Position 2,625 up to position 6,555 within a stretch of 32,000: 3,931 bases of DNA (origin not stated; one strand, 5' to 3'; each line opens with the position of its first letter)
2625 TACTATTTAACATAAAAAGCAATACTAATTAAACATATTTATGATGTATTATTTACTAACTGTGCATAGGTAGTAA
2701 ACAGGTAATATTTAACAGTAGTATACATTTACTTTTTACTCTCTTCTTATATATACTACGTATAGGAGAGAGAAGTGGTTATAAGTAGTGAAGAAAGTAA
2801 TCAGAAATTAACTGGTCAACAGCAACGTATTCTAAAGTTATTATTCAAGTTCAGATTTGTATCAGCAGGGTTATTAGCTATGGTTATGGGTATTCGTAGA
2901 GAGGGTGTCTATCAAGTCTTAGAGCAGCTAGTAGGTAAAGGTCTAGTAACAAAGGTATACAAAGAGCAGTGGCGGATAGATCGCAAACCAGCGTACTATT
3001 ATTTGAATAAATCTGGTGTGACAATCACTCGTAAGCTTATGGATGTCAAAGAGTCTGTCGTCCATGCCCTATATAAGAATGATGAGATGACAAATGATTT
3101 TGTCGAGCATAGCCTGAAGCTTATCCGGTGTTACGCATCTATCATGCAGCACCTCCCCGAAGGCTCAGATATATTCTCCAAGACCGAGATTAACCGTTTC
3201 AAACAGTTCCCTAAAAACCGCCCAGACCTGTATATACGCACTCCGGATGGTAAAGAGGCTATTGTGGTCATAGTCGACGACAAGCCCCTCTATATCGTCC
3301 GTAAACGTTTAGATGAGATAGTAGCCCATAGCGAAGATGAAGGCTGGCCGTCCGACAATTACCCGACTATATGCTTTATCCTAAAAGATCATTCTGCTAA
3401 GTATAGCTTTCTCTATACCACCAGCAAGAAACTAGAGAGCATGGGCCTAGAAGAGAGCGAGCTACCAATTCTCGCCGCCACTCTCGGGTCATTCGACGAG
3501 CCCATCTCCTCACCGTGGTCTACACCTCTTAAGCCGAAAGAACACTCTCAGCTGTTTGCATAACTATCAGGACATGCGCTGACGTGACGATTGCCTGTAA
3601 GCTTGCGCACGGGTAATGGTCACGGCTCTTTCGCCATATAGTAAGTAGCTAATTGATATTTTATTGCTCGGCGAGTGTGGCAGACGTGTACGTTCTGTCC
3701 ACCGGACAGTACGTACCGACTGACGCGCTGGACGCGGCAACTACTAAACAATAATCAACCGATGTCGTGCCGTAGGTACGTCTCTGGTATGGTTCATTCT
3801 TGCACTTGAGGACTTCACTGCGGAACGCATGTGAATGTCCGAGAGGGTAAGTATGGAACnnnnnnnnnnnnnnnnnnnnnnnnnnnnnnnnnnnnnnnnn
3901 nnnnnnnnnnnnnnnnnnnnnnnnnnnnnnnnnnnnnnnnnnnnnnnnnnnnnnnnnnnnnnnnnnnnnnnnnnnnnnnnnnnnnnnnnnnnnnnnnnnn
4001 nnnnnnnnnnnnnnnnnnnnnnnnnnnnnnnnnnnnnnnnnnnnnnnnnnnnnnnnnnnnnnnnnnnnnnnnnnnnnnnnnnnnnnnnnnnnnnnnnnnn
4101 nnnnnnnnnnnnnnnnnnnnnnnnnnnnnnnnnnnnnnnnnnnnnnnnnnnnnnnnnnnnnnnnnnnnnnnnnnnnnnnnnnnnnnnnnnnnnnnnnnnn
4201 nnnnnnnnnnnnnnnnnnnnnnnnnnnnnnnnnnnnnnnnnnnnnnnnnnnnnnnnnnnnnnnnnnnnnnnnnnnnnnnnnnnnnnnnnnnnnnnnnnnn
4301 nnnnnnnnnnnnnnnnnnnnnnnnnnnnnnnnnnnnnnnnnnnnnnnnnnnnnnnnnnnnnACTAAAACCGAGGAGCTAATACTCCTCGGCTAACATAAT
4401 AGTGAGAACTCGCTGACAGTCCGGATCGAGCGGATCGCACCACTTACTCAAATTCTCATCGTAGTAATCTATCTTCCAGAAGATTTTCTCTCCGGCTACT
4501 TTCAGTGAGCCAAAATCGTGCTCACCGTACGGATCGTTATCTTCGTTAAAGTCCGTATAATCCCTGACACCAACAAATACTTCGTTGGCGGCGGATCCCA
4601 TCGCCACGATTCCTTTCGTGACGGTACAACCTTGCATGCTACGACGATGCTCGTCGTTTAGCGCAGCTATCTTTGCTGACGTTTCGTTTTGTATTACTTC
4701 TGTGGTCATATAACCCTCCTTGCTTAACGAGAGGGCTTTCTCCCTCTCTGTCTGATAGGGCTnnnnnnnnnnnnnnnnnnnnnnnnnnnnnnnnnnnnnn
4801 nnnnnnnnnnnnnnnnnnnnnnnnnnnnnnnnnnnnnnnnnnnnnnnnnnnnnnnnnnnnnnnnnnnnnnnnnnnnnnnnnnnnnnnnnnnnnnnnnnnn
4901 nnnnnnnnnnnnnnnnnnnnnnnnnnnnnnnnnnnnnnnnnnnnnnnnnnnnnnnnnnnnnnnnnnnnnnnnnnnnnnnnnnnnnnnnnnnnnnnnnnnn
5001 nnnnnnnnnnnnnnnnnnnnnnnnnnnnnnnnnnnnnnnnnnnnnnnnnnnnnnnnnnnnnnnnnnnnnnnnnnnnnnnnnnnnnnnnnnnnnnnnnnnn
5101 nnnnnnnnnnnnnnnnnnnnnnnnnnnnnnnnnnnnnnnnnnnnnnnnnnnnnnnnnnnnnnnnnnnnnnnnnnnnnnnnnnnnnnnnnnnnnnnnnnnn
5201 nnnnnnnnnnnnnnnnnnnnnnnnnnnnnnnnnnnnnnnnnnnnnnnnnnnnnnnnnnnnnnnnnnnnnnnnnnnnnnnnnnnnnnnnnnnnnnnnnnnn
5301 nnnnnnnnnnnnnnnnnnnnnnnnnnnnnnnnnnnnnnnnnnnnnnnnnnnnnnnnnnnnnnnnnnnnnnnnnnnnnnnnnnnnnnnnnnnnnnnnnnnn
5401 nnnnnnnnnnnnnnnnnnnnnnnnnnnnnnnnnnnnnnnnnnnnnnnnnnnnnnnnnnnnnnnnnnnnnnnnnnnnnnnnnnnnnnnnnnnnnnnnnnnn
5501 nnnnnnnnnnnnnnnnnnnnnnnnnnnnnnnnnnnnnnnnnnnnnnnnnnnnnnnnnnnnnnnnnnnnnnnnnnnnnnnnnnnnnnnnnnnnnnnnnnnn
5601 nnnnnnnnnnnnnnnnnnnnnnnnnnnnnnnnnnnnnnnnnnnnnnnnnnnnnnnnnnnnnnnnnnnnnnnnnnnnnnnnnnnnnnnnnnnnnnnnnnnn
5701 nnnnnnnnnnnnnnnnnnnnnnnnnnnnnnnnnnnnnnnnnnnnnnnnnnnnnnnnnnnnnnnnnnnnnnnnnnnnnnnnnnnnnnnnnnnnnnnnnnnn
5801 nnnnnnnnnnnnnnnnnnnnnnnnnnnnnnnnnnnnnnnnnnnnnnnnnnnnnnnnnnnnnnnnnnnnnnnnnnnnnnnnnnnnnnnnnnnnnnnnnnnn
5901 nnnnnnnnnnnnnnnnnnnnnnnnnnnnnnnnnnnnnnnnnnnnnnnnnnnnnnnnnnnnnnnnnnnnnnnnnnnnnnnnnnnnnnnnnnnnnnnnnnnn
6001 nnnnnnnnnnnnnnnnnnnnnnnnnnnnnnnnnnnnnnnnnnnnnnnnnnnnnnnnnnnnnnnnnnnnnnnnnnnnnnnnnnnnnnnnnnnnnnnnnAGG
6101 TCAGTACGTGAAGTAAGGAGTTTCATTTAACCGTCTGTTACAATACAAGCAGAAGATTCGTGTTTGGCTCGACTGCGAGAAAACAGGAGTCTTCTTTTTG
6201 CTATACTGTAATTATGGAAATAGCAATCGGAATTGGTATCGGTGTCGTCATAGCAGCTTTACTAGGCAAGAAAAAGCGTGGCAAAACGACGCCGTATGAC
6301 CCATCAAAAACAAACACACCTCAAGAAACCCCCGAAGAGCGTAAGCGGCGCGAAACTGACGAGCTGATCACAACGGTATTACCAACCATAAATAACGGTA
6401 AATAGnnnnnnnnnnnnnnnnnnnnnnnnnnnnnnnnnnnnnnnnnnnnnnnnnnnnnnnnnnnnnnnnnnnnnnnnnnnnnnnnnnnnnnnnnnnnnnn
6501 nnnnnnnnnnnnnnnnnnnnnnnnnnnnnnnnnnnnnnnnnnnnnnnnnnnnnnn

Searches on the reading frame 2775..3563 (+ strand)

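Call 7: search_protein_families(library=pfam, proteins=[window:2775-3563:+], max_evalue=0.001)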
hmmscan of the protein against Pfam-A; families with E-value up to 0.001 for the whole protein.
window:2775-3563:+ (262 aa): 3 families
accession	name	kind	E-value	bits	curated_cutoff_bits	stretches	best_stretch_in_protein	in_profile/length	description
PF01978.25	TrmB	-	7.5e-05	22.9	25.6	1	31-75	25-62/68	Sugar-specific transcriptional regulator TrmB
PF13814.12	Replic_Relax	-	7.6e-05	23.3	25.3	1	20-158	1-148/191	Replication-relaxation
PF03501.21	S10_plectin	-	0.00084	19.8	26.9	0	40-102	35-91/93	Plectin/S10 domain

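Call 8: search_protein_families(library=padloc, proteins=[window:2775-3563:+], max_evalue=0.00001)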
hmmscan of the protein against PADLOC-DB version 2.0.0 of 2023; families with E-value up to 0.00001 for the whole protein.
window:2775-3563:+ (262 aa): 0 families

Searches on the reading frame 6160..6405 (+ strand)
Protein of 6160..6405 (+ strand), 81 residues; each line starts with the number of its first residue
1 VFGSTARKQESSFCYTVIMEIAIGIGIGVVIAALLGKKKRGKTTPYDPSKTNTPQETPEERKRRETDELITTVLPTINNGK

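Call 49: search_protein_families(library=pfam, proteins=[window:6160-6405:+], max_evalue=0.001)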
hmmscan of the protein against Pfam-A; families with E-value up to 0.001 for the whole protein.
window:6160-6405:+ (81 aa): 0 families

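Call 89: search_protein_families(library=phrogs, proteins=[window:6160-6405:+], max_evalue=1)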
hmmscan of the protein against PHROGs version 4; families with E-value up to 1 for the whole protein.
window:6160-6405:+ (81 aa): 1 family
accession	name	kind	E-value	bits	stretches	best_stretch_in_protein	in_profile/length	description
phrog_14209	-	unknown function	0.055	14.7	1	36-78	61-103/184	-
